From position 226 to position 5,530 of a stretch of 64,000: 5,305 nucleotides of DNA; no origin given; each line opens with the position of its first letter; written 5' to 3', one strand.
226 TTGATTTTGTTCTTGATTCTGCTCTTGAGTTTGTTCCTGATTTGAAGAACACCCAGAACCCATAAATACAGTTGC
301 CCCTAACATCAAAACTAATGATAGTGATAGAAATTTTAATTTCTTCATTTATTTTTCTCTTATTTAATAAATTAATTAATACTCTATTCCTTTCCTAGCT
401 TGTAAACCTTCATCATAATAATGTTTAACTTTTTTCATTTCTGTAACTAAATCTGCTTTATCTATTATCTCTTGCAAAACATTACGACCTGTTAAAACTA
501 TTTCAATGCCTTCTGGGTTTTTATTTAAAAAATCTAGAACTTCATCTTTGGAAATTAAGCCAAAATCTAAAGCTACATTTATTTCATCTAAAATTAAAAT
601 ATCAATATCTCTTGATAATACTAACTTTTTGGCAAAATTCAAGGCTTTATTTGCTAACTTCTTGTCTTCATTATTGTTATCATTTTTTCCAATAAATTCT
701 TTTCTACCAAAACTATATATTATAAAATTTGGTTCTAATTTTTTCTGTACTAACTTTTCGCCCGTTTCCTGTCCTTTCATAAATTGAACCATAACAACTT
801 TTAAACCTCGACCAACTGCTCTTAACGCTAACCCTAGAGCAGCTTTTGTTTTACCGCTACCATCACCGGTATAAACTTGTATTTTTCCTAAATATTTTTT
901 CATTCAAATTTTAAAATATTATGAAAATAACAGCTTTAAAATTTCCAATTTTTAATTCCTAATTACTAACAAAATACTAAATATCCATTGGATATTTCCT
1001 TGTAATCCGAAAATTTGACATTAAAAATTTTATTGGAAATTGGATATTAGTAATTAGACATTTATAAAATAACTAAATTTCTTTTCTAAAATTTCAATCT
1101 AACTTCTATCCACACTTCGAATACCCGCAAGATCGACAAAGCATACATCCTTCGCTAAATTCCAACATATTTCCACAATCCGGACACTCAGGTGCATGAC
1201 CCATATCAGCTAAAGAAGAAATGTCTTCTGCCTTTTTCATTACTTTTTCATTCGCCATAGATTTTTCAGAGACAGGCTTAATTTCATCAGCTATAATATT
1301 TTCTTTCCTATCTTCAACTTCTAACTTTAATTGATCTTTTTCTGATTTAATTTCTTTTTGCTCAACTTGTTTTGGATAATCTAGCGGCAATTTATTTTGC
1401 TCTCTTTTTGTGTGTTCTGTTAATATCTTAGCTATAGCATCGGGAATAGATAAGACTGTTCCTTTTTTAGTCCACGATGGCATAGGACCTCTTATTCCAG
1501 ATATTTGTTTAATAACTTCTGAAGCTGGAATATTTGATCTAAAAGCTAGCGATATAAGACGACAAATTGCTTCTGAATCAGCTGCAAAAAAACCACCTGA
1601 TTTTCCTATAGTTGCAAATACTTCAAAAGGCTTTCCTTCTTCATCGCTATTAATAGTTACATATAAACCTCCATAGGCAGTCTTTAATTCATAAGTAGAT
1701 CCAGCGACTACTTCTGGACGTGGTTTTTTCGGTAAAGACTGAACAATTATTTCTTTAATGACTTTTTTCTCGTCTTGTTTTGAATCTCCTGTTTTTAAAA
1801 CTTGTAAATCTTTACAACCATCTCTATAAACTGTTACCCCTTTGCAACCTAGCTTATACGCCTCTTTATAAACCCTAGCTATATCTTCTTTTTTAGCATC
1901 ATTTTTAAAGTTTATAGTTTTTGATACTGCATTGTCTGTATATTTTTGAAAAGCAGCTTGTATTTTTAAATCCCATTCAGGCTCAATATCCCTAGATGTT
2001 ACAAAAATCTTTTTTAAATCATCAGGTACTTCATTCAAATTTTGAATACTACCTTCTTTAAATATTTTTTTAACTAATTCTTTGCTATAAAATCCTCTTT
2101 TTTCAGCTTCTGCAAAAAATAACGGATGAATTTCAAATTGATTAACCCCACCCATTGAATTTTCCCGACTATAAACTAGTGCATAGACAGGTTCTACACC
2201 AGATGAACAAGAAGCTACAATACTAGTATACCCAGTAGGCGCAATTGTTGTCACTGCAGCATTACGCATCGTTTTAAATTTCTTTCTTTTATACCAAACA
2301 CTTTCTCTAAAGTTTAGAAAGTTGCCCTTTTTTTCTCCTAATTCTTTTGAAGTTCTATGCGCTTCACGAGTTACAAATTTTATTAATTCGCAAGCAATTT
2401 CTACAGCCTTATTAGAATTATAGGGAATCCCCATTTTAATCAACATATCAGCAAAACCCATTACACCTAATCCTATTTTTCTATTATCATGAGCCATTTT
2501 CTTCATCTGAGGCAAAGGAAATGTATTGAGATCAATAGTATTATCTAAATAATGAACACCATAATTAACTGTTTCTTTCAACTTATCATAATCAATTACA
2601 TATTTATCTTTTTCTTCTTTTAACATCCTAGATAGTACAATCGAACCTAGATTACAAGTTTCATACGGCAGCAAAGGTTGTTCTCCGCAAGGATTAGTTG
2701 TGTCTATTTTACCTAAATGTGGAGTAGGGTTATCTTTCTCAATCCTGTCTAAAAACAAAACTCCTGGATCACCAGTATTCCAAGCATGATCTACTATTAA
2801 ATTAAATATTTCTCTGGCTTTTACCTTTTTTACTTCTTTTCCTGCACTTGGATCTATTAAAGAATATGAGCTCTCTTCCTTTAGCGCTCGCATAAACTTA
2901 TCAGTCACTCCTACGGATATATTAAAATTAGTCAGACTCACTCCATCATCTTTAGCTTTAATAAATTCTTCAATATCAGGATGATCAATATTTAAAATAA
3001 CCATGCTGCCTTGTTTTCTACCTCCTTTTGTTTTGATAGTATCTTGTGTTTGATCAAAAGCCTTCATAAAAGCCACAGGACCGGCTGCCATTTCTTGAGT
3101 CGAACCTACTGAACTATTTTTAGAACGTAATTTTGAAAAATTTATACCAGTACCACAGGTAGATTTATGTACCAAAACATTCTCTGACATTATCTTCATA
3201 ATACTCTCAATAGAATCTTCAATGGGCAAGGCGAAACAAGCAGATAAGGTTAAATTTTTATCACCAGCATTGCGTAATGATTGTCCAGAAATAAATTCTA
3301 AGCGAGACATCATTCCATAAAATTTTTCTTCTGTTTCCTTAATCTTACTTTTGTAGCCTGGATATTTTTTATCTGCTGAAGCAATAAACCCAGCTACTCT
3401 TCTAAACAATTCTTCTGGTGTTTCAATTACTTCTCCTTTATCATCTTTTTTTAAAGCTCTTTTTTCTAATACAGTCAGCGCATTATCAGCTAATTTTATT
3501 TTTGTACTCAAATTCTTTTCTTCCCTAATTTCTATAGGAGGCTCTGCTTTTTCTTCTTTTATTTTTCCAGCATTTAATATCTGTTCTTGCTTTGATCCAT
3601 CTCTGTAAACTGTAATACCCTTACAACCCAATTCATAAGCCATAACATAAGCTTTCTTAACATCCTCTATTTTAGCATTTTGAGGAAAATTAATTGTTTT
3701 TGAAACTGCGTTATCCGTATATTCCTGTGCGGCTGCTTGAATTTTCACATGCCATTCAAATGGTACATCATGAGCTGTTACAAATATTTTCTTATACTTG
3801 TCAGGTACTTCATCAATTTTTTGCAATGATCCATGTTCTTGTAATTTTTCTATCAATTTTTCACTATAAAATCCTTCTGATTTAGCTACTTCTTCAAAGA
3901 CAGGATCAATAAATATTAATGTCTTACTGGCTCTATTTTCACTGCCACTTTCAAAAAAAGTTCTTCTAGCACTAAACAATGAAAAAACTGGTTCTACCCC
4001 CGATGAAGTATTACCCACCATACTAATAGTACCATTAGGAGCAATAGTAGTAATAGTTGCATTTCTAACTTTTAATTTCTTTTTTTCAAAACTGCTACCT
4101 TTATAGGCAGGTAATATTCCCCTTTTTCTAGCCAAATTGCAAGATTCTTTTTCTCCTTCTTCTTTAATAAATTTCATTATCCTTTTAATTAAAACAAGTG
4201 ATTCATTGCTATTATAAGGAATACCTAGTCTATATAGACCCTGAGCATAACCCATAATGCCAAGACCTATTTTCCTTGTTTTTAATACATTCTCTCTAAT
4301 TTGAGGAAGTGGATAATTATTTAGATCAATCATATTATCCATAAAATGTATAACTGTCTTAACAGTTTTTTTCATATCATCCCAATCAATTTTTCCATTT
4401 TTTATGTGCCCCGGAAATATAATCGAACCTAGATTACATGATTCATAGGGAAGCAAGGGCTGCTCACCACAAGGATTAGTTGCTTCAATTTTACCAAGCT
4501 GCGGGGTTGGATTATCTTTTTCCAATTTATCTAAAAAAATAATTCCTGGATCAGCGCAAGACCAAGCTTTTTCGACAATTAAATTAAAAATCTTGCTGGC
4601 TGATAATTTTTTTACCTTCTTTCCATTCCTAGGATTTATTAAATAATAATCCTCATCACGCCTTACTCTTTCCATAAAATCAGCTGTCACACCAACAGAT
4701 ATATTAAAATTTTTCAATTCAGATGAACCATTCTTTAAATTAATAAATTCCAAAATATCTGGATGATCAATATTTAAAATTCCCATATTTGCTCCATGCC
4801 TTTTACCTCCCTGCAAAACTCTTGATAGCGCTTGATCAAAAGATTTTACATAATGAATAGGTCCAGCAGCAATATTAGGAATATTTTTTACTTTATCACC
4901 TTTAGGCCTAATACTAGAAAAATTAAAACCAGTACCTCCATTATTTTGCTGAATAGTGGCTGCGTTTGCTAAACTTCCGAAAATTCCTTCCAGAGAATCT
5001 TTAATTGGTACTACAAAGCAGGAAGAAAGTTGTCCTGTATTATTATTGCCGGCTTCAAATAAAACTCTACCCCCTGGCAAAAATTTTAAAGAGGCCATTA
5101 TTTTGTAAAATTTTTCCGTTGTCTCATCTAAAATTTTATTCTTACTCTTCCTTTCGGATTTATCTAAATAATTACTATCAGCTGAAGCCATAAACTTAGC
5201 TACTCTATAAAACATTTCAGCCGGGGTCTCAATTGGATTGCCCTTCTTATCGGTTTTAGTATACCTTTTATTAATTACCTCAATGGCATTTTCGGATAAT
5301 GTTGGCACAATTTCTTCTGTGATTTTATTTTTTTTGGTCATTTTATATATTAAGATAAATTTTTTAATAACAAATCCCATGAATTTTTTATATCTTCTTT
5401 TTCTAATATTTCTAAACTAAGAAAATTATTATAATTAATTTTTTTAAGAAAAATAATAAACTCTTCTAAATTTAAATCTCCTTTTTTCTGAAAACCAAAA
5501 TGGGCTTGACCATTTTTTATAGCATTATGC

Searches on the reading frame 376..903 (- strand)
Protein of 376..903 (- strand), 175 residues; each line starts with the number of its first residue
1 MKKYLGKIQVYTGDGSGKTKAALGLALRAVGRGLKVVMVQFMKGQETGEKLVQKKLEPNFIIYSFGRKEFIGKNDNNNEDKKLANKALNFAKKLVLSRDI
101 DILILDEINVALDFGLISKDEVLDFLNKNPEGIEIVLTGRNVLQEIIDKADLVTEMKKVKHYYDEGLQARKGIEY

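Call 66: search_protein_families(library=pfam, proteins=[window:376-903:-], max_evalue=0.001)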
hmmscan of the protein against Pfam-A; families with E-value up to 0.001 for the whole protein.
window:376-903:- (175 aa): 2 families
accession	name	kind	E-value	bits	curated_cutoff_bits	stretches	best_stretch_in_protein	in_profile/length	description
PF02572.21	CobA_CobO_BtuR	-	2.1e-63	214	25.7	1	6-175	3-172/172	ATP:corrinoid adenosyltransferase BtuR/CobO/CobP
PF01695.23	IstB_IS21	-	0.00081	19.4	24.1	0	13-40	100-127/238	IstB-like ATP binding protein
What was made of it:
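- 376..903 (-): cobA/btuR ATP:corrinoid adenosyltransferase (175 aa), 202 nt downstream of the fused nrdJ. Call 66 (PF02572, 2.1e-63).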

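Call 73: find_encoding_contigs(protein=window:376-903:-, flank=10000, max_places=2)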
Protein window:376-903:- (175 aa): 1 contig read that carries it; 1 place shown.
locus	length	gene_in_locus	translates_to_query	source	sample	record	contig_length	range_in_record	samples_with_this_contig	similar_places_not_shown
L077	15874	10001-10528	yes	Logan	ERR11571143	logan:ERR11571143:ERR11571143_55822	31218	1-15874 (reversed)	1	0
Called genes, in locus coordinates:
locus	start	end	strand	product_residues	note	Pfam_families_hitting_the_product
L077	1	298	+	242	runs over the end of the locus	PF02616:SMC_ScpA, PF04824:Rad21_Rec8 (weak)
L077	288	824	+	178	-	PF04079:SMC_ScpB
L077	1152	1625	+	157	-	PF22811:Zn_ribbon_NrdR, PF03477:ATP-cone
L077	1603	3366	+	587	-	PF00317:Ribonuc_red_lgN, PF02867:Ribonuc_red_lgC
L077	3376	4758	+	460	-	-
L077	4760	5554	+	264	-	PF01261:AP_endonuc_2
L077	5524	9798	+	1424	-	PF00317:Ribonuc_red_lgN, PF02867:Ribonuc_red_lgC, PF00317:Ribonuc_red_lgN, PF02867:Ribonuc_red_lgC, PF12637:TSCPD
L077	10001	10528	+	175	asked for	PF02572:CobA_CobO_BtuR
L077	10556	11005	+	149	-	PF14478:DUF4430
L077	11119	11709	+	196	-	PF20221:DUF6580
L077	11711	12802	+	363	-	PF06559:DCD_N, PF22769:DCD, PF22569:DCD_C, PF22769:DCD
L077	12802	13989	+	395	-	PF04307:YdjM, PF00877:NLPC_P60 (weak)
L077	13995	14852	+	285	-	PF01149:Fapy_DNA_glyco, PF06831:H2TH, PF06827:zf-FPG_IleRS (weak)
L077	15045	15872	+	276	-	?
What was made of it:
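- cobA/btuR, the DUF4430 protein and the DUF6580 membrane protein lie directly downstream (calls 66, 73). fpg lies five genes downstream of cobA (call 73).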

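Call 90: search_protein_families(library=ncbifam, proteins=[window:376-903:-, L077:10556-11005:+, L077:11119-11709:+, L077:11711-12802:+], max_evalue=0.001)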
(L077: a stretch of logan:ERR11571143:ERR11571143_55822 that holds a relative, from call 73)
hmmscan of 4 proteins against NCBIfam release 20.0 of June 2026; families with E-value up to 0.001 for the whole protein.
window:376-903:- (175 aa): 4 families
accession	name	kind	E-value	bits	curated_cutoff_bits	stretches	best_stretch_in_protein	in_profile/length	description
NF004637.0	PRK05986.1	subfamily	3.4e-54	183.5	185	1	4-175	27-197/197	cob(I)yrinic acid a,c-diamide adenosyltransferase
TIGR00708.1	cobA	equivalog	4e-48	163.5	167.75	1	3-175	3-177/177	cob(I)yrinic acid a,c-diamide adenosyltransferase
NF005647.0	PRK07413.1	equivalog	6e-27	94.3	426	1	3-166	17-192/382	cob(I)yrinic acid a,c-diamide adenosyltransferase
NF005648.0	PRK07414.1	equivalog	5.9e-24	84.6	248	1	6-160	22-176/178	P-loop NTPase family protein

L077:10556-11005:+ (149 aa): 3 families
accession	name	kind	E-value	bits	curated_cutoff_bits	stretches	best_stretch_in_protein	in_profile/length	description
NF041428.1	TrsH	subfamily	8.2e-05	22.7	150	1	1-66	1-60/149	TrsH/TraH family protein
NF058647.1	lipo_LytA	equivalog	0.00023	21.4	110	0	1-93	1-92/107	acidic lipoprotein LytA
NF000520.2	blaOXA-286_like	exception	0.00053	19.3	570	1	2-60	3-61/278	OXA-286 family carbapenem-hydrolyzing class D beta-lactamase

L077:11119-11709:+ (196 aa): 0 families

L077:11711-12802:+ (363 aa): 2 families
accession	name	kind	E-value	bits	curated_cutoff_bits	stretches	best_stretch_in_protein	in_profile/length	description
NF005734.0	PRK07559.1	equivalog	8.1e-92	307.8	283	1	3-363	10-366/368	2'-deoxycytidine 5'-triphosphate deaminase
TIGR02274.1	dCTP_deam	equivalog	2.3e-18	66.6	92.8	2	216-360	46-179/180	dCTP deaminase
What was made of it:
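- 376..903 (-): Call 90 (TIGR00708, 163.5 bits against a cut-off of 167.75).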

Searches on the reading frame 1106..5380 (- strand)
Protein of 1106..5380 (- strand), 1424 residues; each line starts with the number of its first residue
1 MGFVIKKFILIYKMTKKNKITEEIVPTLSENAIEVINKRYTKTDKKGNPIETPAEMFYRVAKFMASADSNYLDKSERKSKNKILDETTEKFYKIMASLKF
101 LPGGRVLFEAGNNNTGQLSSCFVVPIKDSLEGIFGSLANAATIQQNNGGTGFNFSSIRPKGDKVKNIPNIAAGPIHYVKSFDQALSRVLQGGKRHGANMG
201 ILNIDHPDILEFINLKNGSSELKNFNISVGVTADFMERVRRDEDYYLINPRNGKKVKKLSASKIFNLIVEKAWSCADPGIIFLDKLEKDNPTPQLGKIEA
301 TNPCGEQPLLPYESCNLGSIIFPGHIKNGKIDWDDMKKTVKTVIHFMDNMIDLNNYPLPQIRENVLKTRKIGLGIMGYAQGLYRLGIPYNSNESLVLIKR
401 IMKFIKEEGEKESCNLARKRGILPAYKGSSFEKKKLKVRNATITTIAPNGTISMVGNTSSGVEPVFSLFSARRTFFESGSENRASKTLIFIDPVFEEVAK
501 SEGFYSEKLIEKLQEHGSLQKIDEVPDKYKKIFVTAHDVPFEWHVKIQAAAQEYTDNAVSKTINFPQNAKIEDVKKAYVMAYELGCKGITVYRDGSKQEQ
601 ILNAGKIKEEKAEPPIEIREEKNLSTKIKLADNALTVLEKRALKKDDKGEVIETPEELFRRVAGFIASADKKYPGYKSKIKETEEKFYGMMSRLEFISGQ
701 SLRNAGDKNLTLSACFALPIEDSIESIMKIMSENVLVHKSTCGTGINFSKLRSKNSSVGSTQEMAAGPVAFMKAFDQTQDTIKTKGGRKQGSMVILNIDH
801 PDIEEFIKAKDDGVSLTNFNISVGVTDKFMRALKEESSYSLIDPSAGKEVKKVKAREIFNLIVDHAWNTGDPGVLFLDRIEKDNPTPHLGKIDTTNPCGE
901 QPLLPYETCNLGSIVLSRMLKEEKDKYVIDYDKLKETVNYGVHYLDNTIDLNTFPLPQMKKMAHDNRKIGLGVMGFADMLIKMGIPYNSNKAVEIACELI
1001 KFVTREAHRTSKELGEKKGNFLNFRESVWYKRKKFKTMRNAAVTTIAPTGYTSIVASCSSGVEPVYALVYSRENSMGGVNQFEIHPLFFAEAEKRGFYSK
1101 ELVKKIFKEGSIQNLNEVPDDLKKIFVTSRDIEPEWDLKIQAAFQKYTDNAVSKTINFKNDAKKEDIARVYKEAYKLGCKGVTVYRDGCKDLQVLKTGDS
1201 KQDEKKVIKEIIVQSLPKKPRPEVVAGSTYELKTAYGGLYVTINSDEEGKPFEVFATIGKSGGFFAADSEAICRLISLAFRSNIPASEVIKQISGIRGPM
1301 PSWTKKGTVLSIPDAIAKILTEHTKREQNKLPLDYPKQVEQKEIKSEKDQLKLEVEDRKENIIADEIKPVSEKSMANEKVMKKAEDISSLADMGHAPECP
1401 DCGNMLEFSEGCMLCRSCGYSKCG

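Call 4: search_protein_families(library=pfam, proteins=[window:1106-5380:-], max_evalue=1)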
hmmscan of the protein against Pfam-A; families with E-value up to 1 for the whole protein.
window:1106-5380:- (1424 aa): 8 families
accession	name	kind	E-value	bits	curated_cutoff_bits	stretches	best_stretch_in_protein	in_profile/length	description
PF02867.20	Ribonuc_red_lgC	-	5.3e-252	837.5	23.9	2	713-1185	1-523/523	Ribonucleotide reductase, barrel domain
PF00317.26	Ribonuc_red_lgN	-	4.7e-32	110.3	28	2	28-114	3-76/77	Ribonucleotide reductase, all-alpha domain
PF12637.14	TSCPD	-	2.5e-20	73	22.8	1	1235-1323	12-87/88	TSCPD domain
PF17975.6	RNR_Alpha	-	0.00028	21.8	26.4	1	34-111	23-100/101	Ribonucleotide reductase alpha domain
PF02150.21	Zn_ribbon_RPB9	-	0.0026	18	25.2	1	1399-1421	4-30/36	RNA polymerases M/15 Kd subunit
PF01485.27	IBR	-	0.11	13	24.3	1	1396-1423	18-52/65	IBR domain, a half RING-finger domain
PF12518.13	DUF3721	-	0.22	11.7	27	0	1172-1182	9-19/33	Protein of unknown function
PF14308.11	DnaJ-X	-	0.23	11.4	29.4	1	715-843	45-116/203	X-domain of DnaJ-containing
